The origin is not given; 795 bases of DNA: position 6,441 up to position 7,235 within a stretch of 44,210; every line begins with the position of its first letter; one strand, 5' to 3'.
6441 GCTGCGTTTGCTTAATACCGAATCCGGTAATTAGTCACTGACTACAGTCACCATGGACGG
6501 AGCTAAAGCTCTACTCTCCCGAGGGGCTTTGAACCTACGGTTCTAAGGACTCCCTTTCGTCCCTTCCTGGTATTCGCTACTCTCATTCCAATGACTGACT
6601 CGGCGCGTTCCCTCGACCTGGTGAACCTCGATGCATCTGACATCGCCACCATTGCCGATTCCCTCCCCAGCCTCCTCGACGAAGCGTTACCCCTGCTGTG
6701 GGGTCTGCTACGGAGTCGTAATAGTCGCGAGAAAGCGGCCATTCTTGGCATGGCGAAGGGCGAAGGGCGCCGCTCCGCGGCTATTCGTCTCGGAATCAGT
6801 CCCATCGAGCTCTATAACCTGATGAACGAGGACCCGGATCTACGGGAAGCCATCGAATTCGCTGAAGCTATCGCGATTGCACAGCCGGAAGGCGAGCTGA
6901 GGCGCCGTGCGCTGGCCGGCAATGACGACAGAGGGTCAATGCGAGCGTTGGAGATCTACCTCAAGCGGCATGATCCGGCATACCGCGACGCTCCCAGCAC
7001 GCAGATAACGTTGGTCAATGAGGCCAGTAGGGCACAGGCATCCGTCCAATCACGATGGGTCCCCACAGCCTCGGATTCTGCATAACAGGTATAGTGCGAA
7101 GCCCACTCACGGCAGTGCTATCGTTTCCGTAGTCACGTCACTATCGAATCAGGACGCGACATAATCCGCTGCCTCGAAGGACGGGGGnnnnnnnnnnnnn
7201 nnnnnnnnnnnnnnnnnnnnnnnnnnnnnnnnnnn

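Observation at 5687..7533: Array of [AG]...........-type motifs bracketing terS in opposed orientation (pac site, regulator sites or phage promoter?)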

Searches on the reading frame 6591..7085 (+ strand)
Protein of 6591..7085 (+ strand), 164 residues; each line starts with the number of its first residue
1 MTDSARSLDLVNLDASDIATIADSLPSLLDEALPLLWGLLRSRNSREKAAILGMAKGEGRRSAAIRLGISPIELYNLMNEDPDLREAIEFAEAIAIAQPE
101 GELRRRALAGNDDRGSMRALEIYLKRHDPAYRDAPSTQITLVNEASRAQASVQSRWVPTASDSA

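Call 11: search_protein_families(library=pfam, proteins=[window:6591-7085:+], max_evalue=0.01)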
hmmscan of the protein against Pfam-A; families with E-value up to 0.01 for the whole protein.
window:6591-7085:+ (164 aa): 0 families

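Call 12: search_protein_families(library=phrogs, proteins=[window:6591-7085:+], max_evalue=0.01)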
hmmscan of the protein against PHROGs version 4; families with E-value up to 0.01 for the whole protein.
window:6591-7085:+ (164 aa): 2 families
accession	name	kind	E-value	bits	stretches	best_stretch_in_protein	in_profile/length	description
phrog_4044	-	head and packaging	7.6e-06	26.5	1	46-113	28-95/180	terminase small subunit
phrog_309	-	head and packaging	0.00035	21.6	1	66-146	165-265/319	terminase small subunit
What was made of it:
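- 6591..7085 (+): terS, small terminase subunit of the Sf6 gp1-like class. GC3 is 0.65 against about 0.84 in other genes. Two AGGGAA words in minus orientation lie at 6608 and 6659. phrog_4044 E=7.6e-6 (call 12).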

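Call 15: find_related_loci(query=window:6591-7085:+, collection=viral_contigs, flank=4000)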
Query window:6591-7085:+ (164 aa) in viral_contigs; peptide patterns used: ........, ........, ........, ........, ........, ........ (x = any residue, [..] = any of these).
33 stretches matched a pattern, but none encodes a relative of the query by tblastn (E <= 1e-3).

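Call 17: find_homologous_proteins(query=window:6591-7085:+, max_evalue=0.001)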
Query window:6591-7085:+ (164 aa): 3 proteins with E <= 0.001 among 430 candidates.
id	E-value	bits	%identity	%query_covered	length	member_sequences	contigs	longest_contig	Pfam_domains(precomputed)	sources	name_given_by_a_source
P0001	3.1e-96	338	100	100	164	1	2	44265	-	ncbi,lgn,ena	-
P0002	1.1e-38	151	61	82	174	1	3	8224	-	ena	-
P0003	2.3e-11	62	40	77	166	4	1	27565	-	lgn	-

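Call 19: find_encoding_contigs(protein=P0002, flank=8000)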
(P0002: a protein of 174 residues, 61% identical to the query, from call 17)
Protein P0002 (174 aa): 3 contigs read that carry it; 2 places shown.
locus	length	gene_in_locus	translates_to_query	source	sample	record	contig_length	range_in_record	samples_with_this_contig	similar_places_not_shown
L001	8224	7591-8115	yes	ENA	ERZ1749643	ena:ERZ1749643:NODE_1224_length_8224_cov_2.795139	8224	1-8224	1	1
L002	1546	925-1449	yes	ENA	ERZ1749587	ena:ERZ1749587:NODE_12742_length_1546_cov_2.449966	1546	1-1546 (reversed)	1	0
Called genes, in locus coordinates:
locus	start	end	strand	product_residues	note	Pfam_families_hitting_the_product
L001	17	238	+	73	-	-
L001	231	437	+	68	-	-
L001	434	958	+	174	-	PF05869:Dam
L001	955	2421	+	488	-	PF13481:AAA_25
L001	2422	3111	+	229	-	-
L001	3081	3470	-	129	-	-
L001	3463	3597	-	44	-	-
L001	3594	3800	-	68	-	-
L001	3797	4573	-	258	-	PF08924:Rv2525c_GlyHyd-like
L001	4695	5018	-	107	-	-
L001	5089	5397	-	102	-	-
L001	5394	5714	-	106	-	-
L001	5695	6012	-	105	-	PF23907:DUF7249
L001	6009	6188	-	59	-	-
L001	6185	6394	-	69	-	-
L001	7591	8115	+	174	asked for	-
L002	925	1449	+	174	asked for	-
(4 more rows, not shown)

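Call 20: find_encoding_contigs(protein=P0003, flank=8000)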
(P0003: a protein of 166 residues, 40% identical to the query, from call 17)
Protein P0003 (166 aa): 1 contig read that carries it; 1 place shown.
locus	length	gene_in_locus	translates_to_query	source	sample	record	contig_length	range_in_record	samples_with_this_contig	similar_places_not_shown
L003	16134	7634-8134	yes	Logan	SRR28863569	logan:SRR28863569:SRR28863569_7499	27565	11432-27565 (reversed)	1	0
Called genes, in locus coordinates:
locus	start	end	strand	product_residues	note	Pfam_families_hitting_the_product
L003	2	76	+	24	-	?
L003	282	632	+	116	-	-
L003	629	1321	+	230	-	-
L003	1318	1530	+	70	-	-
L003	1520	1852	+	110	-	-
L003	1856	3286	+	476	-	PF13481:AAA_25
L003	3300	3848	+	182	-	-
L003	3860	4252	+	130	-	-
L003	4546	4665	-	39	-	-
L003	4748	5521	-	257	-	PF12083:DUF3560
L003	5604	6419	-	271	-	-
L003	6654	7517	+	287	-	-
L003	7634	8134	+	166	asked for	-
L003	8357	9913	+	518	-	-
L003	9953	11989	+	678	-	-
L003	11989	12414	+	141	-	-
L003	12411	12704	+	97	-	-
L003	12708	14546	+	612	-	PF01551:Peptidase_M23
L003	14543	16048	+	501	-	-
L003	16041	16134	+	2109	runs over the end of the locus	PF00226:DnaJ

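Call 21: find_encoding_contigs(protein=P0001, flank=8000)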
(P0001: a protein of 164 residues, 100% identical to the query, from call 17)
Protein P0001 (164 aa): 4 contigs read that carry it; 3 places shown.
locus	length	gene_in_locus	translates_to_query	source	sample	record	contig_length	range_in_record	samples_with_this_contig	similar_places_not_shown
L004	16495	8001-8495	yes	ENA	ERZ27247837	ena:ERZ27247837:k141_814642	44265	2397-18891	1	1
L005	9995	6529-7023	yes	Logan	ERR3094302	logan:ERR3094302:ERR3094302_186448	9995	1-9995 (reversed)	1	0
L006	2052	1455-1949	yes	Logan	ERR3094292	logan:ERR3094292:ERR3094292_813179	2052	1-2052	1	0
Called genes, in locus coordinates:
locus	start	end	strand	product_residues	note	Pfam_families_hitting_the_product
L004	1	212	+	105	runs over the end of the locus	-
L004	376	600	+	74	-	-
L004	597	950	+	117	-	-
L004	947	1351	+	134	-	-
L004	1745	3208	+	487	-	PF13481:AAA_25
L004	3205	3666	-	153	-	-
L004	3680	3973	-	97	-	-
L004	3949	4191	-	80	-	-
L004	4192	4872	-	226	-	PF01510:Amidase_2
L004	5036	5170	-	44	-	-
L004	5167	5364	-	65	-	PF12728:HTH_17 (weak)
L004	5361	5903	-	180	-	-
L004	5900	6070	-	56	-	-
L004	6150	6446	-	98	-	-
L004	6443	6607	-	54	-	-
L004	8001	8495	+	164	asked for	-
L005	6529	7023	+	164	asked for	-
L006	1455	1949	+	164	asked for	-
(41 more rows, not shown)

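Call 33: find_related_loci(query=A2, collection=genome_contigs, flank=5000)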
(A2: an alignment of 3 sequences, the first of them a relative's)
Query A2 (164 aa) in genome_contigs; peptide patterns used: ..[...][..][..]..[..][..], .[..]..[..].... (x = any residue, [..] = any of these).
450 stretches matched a pattern; 3 encode a relative of the query (tblastn E <= 1e-3); 3 distinct loci.
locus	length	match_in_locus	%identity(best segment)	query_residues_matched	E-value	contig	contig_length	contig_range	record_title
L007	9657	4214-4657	37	2-148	6e-17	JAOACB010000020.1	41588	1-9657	MAG: Fimbriimonadales bacterium isolate SKW193 NODE_20_length_41588_cov_6.750500, whole genome shotgun sequence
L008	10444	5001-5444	37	2-148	1e-16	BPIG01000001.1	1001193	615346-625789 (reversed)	MAG: Tepidiforma sp. KatS3mg064 DNA, contig_7550, whole genome shotgun sequence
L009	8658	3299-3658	32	38-156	9e-15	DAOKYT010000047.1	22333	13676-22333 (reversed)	MAG TPA_asm: Tepidiformaceae bacterium isolate AMR_MDS_0031 NODE_1151_length_22333_cov_8.710252, whole genome shotgun se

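Call 34: find_related_loci(query=A2, collection=metagenome_contigs, flank=5000)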
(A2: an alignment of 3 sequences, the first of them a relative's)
Query A2 (164 aa) in metagenome_contigs; peptide patterns used: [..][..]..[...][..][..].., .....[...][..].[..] (x = any residue, [..] = any of these).
600 stretches matched a pattern (row limit reached: there are more); 2 encode a relative of the query (tblastn E <= 1e-3); 2 distinct loci.
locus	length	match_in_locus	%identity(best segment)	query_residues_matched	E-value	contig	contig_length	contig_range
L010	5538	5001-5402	61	25-158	3e-46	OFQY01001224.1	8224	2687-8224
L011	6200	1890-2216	37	38-145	7e-16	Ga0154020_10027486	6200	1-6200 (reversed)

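Call 38: search_protein_families(library=pfam, proteins=[L003:6654-7517:+, L003:5604-6419:-, L003:4748-5521:-, L009:2121-2645:-, L003:7634-8134:+, L009:3059-3697:+, L011:1704-2282:+], max_evalue=0.01)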
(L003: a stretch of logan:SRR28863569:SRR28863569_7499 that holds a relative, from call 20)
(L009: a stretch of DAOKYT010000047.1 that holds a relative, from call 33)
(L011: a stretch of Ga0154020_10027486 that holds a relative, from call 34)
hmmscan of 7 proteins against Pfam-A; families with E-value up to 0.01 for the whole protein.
L003:6654-7517:+ (287 aa): 1 family
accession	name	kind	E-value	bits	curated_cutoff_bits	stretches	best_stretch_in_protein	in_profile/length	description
PF07848.18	PaaX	-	0.001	19.7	24.8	1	55-95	20-60/70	PaaX-like protein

L003:5604-6419:- (271 aa): 0 families

L003:4748-5521:- (257 aa): 2 families
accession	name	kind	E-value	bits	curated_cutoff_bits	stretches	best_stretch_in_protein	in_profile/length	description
PF12083.13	DUF3560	-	2.7e-26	92.5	27.2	1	4-125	3-122/124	Domain of unknown function (DUF3560)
PF00472.26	RF-1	-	0.0053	17.1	35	0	85-128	45-88/116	RF-1 domain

L009:2121-2645:- (174 aa): 0 families

L003:7634-8134:+ (166 aa): 2 families
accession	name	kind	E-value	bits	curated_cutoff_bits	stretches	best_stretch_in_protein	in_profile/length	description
PF13518.12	HTH_28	-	0.00057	20.4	25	1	40-76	4-40/52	Helix-turn-helix domain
PF13551.12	HTH_29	-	0.0035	17.9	28.1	1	40-77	3-41/64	Winged helix-turn helix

L009:3059-3697:+ (212 aa): 0 families

L011:1704-2282:+ (192 aa): 0 families

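Call 39: search_protein_families(library=phrogs, proteins=[L003:6654-7517:+, L003:5604-6419:-, L003:4748-5521:-, L009:2121-2645:-, L003:7634-8134:+, L009:3059-3697:+, L011:1704-2282:+], max_evalue=0.01)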
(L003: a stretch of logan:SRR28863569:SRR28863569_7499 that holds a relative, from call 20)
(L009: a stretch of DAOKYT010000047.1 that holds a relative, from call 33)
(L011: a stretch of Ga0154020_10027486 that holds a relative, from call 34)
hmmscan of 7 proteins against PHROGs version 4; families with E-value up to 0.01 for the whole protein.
L003:6654-7517:+ (287 aa): 0 families

L003:5604-6419:- (271 aa): 0 families

L003:4748-5521:- (257 aa): 4 families
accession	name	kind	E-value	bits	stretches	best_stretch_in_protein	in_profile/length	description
phrog_6744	-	unknown function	9e-26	91.8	1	3-230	94-326/355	-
phrog_17519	-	unknown function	8.7e-13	49.4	1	8-125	68-184/213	-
phrog_19458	-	DNA, RNA and nucleotide metabolism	2e-08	35.2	1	93-230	131-274/306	primase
phrog_14627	-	unknown function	0.004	18.4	0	75-115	105-145/147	-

L009:2121-2645:- (174 aa): 0 families

L003:7634-8134:+ (166 aa): 1 family
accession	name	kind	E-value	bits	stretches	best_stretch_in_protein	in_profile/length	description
phrog_4044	-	head and packaging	1.8e-06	28.6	1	37-104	28-94/180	terminase small subunit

L009:3059-3697:+ (212 aa): 3 families
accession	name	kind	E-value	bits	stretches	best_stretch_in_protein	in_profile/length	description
phrog_4044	-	head and packaging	4.5e-09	37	1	95-192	34-145/180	terminase small subunit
phrog_309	-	head and packaging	0.00014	23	1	100-184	156-259/319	terminase small subunit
phrog_3064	-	head and packaging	0.0012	19.3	1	107-135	88-116/175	terminase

L011:1704-2282:+ (192 aa): 1 family
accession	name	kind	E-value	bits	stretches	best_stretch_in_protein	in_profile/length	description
phrog_4044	-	head and packaging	6.8e-08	33.2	1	71-138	28-94/180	terminase small subunit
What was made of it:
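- On Small terminase subunit (TerS), Sf6 gp1-like: phrog_4044 'terminase small subunit' E=7.6e-6 for the window protein, down to 4.5e-9 for relatives (calls 12, 39).
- PHROG terminase-small-subunit hits (calls 12, 39).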

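Call 43: find_homologous_proteins(query=A4, max_evalue=0.001)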
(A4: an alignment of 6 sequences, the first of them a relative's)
Query A4 (6 sequences) (164 aa, profile of the alignment): 94 proteins with E <= 0.001 among 8000 candidates.
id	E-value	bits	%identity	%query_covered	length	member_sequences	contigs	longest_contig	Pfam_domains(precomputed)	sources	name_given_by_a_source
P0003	1.4e-65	238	40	77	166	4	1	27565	-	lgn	-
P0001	5.0e-60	220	100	100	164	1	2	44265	-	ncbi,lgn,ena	-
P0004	2.5e-56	208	32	73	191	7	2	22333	-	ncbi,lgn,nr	ncbi:MAG TPA: hypothetical protein PKD75_10605 [Tepidiformaceae bacterium]|nr:hypothetical protein [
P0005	3.2e-55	204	32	73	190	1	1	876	-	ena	-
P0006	8.0e-54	200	34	73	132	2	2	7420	-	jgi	-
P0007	1.8e-53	199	33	73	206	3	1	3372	-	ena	-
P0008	3.2e-50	188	33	74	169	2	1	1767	-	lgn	-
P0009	1.2e-49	186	33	73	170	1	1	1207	-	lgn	-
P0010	2.1e-49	185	33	89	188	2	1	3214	-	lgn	-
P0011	2.2e-49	185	31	90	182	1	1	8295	-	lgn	-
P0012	1.9e-48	182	37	74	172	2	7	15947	-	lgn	-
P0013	2.3e-48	182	36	74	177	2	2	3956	-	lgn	-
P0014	6.7e-48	180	34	74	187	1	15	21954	-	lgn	-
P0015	1.9e-47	179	40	75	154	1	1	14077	-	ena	-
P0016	3.4e-47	178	31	89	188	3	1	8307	-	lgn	-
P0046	1.6e-40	157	35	65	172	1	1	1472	PF20901.4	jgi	jgi:hypothetical protein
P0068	6.0e-33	132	51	74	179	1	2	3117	-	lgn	-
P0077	1.7e-31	127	33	73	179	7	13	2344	-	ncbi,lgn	-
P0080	7.7e-31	125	51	32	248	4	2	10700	-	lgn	-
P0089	4.4e-27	113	65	55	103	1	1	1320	-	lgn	-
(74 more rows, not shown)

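Call 44: find_encoding_contigs(protein=P0089, flank=5000, max_places=4)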
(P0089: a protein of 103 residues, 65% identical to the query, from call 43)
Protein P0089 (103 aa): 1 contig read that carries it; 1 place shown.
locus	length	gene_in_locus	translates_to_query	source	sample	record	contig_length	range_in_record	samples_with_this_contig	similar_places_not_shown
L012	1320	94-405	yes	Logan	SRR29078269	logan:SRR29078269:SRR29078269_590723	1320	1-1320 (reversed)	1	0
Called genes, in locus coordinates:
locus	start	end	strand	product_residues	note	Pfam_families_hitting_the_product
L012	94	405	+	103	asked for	-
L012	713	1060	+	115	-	-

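Call 45: find_encoding_contigs(protein=P0068, flank=5000, max_places=4)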
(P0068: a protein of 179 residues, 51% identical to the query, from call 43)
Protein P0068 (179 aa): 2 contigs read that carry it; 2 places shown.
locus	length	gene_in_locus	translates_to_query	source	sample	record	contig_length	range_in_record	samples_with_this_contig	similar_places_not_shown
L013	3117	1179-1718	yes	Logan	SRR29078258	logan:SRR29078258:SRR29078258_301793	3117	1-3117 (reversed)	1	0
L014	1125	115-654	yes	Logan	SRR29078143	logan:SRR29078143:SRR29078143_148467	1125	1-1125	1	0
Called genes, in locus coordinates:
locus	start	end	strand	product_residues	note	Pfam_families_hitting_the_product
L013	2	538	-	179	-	?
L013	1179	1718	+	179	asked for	-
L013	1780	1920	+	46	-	-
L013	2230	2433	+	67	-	-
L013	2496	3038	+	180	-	-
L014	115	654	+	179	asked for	-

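Call 46: find_encoding_contigs(protein=P0080, flank=6000, max_places=4)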
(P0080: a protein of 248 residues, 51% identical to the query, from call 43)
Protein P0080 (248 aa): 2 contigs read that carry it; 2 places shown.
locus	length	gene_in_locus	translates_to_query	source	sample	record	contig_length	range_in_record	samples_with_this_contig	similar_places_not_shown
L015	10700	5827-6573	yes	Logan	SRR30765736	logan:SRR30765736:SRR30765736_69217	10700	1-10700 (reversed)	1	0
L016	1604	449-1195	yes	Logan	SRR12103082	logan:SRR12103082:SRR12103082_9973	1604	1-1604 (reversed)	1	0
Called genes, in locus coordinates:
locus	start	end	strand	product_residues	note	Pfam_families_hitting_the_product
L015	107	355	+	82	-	-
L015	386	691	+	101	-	PF04255:DUF433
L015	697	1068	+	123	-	PF18480:DUF5615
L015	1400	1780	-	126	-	PF13744:HTH_37 (weak), PF01381:HTH_3, PF13560:HTH_31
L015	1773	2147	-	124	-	PF05973:Gp49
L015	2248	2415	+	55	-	-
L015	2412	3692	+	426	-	PF04860:Phage_portal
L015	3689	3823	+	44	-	-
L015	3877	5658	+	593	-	-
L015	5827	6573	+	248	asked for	-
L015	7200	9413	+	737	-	PF01966:HD (weak), PF00270:DEAD, PF04851:ResIII (weak), PF22590:Cas3-like_C_2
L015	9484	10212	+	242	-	PF09704:Cas_Cas5d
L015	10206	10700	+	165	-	?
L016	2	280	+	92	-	?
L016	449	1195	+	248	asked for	-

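Call 60: find_encoding_contigs(protein=P0014, flank=3000, max_places=10)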
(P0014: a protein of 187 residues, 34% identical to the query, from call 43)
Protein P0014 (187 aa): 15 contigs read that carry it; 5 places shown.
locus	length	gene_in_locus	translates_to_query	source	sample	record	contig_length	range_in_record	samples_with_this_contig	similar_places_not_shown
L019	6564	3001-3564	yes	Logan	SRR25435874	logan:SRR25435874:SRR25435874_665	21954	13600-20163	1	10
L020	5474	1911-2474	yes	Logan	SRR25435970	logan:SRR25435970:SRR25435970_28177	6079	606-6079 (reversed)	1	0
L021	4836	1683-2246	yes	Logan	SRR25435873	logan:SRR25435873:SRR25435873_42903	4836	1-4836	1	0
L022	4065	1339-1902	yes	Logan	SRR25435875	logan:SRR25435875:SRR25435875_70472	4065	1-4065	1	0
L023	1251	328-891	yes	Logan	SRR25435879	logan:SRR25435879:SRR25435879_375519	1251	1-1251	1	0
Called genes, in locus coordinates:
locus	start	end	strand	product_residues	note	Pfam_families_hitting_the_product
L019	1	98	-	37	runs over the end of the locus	-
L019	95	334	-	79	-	-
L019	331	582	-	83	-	-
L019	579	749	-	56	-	-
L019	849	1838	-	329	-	PF06067:DUF932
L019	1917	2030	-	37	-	-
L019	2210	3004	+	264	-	PF13730:HTH_36 (weak)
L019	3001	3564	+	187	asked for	-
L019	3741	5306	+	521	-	-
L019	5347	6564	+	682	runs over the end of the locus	-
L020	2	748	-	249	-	?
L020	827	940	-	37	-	-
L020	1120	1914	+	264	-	PF13730:HTH_36 (weak)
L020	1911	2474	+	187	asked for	-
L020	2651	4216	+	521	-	-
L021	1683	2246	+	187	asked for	-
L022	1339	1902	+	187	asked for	-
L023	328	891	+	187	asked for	-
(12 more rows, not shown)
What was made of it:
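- Other contigs read straight through it (calls 21, 44, 45, 60).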

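Call 71: search_protein_families(library=pfam, alignment_id=A10, max_evalue=0.01)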
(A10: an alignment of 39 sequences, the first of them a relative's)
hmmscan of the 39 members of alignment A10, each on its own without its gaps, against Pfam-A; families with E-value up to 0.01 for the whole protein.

A. member 1, P0001 (164 aa): 0 families

B. families by the number of members that match (of 39 scanned): 7 families
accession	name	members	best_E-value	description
PF20901.3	Sf6_terminase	5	3.7e-06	Bacteriophage Sf6, terminase small subunit-like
PF13518.12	HTH_28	3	0.00057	Helix-turn-helix domain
PF01381.28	HTH_3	3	0.0028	Helix-turn-helix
PF13022.12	HTH_Tnp_1_2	2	0.001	Helix-turn-helix of insertion element transposase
PF13384.12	HTH_23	2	0.0081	Homeodomain-like domain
PF13551.12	HTH_29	1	0.0035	Winged helix-turn helix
PF04586.22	Peptidase_S78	1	0.0035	Caudovirus prohead serine protease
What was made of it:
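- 6591..7085 (+): Pfam Sf6_terminase hits 5 of 39 family members (call 71).
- On Small terminase subunit (TerS), Sf6 gp1-like: Pfam Sf6_terminase (PF20901) hits 5 of 39 family members, best E=3.7e-6, but not the window protein itself (call 71).
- On Lambda-type cosB (R-site array): There is no Phage_Nu1 Pfam hit (calls 11, 71).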

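Call 72: search_solved_structures(query=A10, max_evalue=1)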
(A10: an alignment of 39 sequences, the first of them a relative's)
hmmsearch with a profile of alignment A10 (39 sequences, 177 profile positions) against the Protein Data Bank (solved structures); distinct sequences matched with E-value up to 1: 13.
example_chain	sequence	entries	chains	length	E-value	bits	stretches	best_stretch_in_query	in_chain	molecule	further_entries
8pjv_A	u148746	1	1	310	0.00058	22.9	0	39-66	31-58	SAKe6DR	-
8pjt_A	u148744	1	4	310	0.00062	22.9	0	40-66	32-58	SAKe6DEref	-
1yio_A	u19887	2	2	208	0.013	18.5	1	17-84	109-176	response regulatory protein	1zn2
2elh_A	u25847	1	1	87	0.048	16.7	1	57-96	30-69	CG11849-PA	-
1x3u_A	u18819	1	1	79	0.088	15.8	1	40-88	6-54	Transcriptional regulatory protein fixJ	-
5xso_A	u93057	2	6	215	0.22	14.5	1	21-90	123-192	Response regulator FixJ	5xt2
4cxf_A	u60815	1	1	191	0.29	14.2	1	32-89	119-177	RNA POLYMERASE SIGMA FACTOR CNRH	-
8jzt_A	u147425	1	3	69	0.36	13.8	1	40-87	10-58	RNA polymerase sigma factor SigF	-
4dyc_A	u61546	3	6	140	0.46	13.5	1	58-110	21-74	Terminase small subunit | Gene 1 protein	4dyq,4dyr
3hef_A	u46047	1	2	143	0.48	13.4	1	58-110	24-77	Gene 1 protein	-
4dzp_A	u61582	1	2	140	0.54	13.3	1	58-110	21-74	Gene 1 protein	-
4dzj_A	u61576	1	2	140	0.57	13.2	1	58-110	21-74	Gene 1 protein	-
3hug_A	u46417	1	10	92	0.74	12.8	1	33-84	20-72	RNA polymerase sigma factor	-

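Call 77: predict_structure(alignment_id=A10)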
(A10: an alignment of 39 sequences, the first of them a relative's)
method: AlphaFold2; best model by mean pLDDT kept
length: 164 residues; sequences in the alignment: 39
mean_pLDDT: 81.3   pTM: 0.63
mean pLDDT of the five models: 81.3, 80.0, 79.7, 78.0, 77.0
residues with pLDDT >= 90: 70; 70-90: 57; 50-70: 25; < 50: 12
segments of 3 or more residues with pLDDT < 50: 1-10
pLDDT, mean of each block of 10 residues (from residue 1): 41 51 63 90 92 91 96 98 96 91 87 91 89 68 78 83 71
secondary structure, 60 per line:
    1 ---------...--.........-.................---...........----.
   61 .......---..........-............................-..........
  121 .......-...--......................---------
elements in order: H15-23 H25-41 H45-55 H60-67 H71-80 H82-109 H111-127 H134-155
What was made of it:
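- On Small terminase subunit (TerS), Sf6 gp1-like: The AF2 model has pLDDT 81 and is all-helical (call 77).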
